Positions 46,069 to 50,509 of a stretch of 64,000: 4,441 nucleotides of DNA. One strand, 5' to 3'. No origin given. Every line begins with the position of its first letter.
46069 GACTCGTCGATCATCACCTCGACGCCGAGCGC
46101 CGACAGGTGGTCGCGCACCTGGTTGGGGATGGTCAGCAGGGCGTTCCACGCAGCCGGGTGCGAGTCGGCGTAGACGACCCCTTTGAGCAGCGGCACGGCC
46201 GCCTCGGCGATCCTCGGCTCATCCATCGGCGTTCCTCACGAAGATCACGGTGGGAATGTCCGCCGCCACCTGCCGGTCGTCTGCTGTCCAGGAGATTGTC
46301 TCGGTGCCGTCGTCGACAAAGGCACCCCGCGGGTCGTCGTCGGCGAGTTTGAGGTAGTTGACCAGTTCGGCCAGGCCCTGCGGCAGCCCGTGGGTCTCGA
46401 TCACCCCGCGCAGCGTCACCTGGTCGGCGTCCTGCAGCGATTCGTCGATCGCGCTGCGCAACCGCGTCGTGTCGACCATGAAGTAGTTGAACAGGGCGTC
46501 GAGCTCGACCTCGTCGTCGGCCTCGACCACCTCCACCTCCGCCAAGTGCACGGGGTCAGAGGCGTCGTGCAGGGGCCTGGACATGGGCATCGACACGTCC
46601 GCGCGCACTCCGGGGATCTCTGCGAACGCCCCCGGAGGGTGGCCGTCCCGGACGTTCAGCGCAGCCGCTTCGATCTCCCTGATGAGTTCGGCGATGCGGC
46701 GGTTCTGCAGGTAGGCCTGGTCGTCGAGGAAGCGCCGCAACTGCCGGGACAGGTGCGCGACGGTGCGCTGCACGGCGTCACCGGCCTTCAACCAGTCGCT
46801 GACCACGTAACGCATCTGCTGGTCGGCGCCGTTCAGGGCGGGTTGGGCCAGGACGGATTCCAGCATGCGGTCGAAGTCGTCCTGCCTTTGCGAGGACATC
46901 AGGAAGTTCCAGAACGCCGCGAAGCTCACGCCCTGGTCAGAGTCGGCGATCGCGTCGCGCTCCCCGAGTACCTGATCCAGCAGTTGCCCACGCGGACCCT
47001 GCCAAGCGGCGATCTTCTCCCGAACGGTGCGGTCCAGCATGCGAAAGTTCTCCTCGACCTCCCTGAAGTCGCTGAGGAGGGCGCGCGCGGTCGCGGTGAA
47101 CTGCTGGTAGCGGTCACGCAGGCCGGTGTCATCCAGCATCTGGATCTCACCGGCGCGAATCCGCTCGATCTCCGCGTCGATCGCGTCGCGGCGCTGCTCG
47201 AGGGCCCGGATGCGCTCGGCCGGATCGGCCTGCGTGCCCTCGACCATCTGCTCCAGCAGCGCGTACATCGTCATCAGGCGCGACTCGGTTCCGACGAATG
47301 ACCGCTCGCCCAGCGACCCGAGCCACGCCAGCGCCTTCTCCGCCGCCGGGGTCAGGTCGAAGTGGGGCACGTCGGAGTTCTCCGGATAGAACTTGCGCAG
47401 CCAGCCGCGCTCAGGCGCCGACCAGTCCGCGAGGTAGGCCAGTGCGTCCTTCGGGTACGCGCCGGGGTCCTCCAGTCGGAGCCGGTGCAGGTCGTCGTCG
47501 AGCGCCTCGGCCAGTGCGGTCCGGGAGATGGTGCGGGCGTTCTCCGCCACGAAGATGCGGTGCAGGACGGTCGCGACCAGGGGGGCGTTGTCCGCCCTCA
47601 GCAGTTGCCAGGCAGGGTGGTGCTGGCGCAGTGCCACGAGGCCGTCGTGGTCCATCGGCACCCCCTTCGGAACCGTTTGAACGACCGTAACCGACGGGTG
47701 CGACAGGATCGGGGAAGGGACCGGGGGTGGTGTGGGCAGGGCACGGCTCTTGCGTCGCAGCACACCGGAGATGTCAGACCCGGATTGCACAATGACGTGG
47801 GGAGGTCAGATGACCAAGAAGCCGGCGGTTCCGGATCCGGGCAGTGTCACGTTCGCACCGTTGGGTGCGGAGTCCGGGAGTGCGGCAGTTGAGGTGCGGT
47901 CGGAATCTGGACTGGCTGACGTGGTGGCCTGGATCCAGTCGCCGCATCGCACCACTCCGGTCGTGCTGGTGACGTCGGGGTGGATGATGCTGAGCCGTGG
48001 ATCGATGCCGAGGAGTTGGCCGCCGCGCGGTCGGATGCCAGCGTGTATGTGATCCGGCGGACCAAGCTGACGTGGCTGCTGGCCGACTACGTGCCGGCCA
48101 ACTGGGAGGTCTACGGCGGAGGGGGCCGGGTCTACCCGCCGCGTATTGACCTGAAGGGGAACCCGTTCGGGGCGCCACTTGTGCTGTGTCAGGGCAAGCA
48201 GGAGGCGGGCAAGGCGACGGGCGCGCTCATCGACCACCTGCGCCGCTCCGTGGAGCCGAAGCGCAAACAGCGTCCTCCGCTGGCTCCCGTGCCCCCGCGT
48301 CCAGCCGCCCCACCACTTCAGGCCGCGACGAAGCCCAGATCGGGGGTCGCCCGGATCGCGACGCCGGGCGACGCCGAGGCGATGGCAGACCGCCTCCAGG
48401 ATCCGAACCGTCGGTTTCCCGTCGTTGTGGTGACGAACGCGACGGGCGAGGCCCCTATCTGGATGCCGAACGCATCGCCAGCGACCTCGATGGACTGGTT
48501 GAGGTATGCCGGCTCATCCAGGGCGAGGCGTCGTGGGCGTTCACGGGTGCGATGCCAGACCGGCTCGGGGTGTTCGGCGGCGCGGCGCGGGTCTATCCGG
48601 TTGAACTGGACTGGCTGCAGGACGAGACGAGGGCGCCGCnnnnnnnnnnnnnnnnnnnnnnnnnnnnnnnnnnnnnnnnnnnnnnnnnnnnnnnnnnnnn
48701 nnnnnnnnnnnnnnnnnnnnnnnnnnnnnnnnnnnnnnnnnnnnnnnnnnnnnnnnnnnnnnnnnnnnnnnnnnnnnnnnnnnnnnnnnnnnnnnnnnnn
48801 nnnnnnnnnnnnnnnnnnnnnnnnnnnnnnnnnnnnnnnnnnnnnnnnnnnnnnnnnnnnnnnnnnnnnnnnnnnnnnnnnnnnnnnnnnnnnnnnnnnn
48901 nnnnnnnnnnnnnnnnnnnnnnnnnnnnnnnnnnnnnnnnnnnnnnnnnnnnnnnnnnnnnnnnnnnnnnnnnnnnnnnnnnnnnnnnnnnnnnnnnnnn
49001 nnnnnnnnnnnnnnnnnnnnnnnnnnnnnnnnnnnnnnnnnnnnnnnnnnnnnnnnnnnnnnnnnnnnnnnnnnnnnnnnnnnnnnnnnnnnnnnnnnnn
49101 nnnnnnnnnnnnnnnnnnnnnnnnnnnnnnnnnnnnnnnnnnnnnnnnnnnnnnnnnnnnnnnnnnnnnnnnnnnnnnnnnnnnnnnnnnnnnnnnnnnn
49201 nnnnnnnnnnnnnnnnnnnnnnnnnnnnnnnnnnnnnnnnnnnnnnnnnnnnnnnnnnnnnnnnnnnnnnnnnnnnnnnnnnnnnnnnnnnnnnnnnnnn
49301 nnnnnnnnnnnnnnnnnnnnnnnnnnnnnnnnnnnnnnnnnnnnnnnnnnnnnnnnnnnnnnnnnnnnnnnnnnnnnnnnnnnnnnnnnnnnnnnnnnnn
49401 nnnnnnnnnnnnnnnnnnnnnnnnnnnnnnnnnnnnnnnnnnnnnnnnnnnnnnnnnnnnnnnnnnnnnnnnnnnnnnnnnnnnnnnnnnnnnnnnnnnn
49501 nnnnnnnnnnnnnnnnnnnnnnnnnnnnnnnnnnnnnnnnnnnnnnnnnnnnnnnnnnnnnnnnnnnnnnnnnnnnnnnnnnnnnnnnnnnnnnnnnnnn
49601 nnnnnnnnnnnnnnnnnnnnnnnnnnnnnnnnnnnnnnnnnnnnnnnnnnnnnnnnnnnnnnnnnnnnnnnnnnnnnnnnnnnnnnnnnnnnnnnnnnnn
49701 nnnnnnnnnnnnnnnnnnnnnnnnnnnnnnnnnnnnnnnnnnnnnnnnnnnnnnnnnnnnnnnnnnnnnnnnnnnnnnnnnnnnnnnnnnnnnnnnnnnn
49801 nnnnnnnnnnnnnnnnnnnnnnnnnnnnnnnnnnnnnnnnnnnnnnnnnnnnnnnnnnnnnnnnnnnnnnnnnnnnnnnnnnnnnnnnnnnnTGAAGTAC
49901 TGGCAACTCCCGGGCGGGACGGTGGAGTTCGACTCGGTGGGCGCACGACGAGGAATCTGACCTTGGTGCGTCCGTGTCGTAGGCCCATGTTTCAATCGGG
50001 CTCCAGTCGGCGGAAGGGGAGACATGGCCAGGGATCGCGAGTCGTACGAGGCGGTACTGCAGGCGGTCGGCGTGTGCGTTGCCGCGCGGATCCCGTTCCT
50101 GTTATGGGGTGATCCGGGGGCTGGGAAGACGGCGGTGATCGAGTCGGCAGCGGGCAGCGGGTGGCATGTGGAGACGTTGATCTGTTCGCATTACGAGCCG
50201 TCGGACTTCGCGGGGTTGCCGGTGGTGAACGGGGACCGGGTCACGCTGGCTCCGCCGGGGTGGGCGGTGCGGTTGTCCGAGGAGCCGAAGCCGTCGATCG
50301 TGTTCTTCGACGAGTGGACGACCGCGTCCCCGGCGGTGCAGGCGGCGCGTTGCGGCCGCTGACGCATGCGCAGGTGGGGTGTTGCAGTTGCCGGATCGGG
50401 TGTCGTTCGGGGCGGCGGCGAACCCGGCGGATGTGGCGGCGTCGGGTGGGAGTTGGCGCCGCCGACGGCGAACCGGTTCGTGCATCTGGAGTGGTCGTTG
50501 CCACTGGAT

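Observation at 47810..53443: Five-gene MoxR-AAA / vWA module divergent from Wadjet: candidate undescribed NTP-dependent conflict system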

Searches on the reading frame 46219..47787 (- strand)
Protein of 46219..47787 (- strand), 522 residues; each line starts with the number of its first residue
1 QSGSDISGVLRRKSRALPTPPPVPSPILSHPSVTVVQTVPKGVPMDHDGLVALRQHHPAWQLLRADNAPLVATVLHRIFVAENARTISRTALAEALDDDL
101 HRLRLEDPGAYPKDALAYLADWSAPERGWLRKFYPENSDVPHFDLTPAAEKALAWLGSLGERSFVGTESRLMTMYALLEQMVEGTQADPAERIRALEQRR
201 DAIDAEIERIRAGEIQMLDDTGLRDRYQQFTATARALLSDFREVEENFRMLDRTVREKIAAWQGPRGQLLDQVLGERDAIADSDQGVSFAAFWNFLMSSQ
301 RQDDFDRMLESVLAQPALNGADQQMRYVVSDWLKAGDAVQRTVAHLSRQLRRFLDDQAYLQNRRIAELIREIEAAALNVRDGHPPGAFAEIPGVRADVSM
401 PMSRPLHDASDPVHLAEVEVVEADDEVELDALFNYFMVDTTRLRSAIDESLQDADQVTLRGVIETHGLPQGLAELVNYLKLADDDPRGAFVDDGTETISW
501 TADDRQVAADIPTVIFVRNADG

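Call 86: search_protein_families(library=pfam, max_evalue=0.01, proteins=[window:46219-47787:-])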
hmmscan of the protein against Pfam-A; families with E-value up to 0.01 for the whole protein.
window:46219-47787:- (522 aa): 1 family
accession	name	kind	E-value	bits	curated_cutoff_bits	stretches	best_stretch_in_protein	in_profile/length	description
PF11855.13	DUF3375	-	5.7e-145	484.2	28.6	1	53-516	2-474/474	Protein of unknown function (DUF3375)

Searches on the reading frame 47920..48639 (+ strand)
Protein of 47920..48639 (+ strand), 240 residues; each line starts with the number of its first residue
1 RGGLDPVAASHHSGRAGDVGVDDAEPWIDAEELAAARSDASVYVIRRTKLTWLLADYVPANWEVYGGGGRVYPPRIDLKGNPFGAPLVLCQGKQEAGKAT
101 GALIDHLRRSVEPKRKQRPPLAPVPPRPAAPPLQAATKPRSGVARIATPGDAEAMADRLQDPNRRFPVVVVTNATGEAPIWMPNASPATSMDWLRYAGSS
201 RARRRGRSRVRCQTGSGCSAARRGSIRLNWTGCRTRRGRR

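Call 5: search_protein_families(library=pfam, max_evalue=0.01, proteins=[window:47920-48639:+])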
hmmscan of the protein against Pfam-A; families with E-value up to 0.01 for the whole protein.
window:47920-48639:+ (240 aa): 0 families

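Call 6: search_protein_families(library=padloc, max_evalue=0.01, proteins=[window:47920-48639:+])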
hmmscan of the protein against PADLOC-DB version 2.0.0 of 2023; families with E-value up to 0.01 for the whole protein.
window:47920-48639:+ (240 aa): 1 family
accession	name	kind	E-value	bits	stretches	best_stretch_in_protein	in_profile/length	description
PDLC04161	HEC-07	-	3.6e-11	40.7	2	21-111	202-292/553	-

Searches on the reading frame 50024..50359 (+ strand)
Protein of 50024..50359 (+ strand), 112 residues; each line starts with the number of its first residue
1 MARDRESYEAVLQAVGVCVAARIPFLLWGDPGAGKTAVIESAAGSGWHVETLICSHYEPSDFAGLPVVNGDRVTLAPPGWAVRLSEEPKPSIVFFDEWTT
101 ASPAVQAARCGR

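Call 5: search_protein_families(library=pfam, max_evalue=0.01, proteins=[window:50024-50359:+])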
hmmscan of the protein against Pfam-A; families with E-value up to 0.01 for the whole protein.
window:50024-50359:+ (112 aa): 4 families
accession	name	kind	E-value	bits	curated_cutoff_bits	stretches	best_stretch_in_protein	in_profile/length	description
PF07728.20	AAA_5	-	0.00035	21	22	1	25-107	2-84/139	AAA domain (dynein-related subfamily)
PF20030.5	bpMoxR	-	0.00047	19.7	27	1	9-105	18-113/205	MoxR domain in the MoxR-vWA-beta-propeller ternary systems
PF00004.35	AAA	-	0.00095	20.1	21.2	1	26-97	2-65/131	ATPase family associated with various cellular activities (AAA)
PF13191.12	AAA_16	-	0.0033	18.4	32.6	0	9-45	10-51/167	AAA ATPase domain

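Call 6: search_protein_families(library=padloc, max_evalue=0.01, proteins=[window:50024-50359:+])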
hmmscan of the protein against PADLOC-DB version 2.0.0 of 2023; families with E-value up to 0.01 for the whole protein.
window:50024-50359:+ (112 aa): 4 families
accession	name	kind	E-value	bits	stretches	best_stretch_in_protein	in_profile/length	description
PDLC01994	RtcR_PspF1--CARF_AAA_HTH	-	0.00067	16.8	1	11-60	170-221/468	-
PDLC04702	PDC-M54A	-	0.0012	14.4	1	5-44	305-339/1621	-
PDLC04232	IetA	-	0.005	14.3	0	11-43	107-137/330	-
PDLC04140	mad8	-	0.0054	14.3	0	3-44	8-49/314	mads_8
